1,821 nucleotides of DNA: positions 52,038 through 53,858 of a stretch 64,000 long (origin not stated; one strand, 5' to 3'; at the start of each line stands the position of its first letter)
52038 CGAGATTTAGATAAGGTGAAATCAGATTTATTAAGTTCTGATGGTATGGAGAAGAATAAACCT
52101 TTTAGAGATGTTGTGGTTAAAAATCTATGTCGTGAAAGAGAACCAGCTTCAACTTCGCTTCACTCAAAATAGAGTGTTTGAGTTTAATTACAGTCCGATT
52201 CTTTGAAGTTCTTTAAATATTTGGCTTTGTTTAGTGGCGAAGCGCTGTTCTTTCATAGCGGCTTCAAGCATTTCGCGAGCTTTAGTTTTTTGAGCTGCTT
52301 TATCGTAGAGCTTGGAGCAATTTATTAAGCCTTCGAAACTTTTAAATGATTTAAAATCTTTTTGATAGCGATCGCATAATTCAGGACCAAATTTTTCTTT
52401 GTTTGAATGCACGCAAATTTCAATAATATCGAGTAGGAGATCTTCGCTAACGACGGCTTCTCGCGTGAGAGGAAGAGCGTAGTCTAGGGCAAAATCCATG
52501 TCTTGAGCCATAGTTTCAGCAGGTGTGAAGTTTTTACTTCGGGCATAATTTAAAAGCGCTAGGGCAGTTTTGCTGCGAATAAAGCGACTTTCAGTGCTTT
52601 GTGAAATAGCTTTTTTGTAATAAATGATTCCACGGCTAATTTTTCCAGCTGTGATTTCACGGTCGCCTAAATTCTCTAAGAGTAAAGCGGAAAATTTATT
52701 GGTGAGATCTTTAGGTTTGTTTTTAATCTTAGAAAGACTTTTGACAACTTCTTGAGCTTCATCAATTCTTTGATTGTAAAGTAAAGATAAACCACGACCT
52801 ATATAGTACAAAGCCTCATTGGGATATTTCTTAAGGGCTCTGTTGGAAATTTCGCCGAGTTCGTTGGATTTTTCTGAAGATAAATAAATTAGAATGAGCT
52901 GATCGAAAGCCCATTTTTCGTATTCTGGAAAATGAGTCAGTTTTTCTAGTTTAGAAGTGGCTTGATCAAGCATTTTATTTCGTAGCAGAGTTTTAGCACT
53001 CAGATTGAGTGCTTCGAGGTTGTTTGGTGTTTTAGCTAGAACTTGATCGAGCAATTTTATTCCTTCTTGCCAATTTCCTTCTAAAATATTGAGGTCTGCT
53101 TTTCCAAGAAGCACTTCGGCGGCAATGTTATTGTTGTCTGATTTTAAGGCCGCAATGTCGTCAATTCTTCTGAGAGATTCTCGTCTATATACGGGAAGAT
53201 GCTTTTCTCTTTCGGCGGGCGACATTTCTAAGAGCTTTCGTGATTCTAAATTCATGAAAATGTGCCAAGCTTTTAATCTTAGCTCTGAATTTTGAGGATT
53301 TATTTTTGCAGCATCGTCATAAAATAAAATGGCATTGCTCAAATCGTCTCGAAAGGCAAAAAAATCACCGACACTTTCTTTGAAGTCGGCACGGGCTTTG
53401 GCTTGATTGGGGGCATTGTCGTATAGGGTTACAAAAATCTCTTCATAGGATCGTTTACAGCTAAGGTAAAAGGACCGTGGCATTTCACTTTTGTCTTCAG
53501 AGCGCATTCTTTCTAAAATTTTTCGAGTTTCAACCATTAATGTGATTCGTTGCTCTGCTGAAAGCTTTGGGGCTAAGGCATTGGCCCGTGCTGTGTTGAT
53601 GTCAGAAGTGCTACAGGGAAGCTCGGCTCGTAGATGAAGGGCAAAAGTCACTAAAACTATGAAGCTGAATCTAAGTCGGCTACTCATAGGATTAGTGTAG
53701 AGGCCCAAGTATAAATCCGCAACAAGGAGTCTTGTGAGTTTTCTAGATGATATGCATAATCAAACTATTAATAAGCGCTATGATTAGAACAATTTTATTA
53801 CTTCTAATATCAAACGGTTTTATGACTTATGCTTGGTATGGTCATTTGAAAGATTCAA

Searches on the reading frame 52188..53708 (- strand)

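Call 87: search_protein_families(library=pfam, proteins=[window:52188-53708:-], max_evalue=0.00001)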
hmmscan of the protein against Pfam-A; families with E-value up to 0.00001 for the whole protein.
window:52188-53708:- (506 aa): 4 families
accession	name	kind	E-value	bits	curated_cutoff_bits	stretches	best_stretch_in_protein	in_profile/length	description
PF14559.12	TPR_19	-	2.5e-10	41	25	0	209-256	3-50/68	Tetratricopeptide repeat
PF13428.12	TPR_14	-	3.8e-10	39.9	23.5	0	198-239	2-43/44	Tetratricopeptide repeat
PF07719.23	TPR_2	-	3.3e-07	30.3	27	0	197-230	1-34/34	Tetratricopeptide repeat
PF25062.1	ARM_TT21_N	-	6.7e-06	26.4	40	0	114-250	107-221/222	Tetratricopeptide repeat protein 21 N-terminal ARM repeat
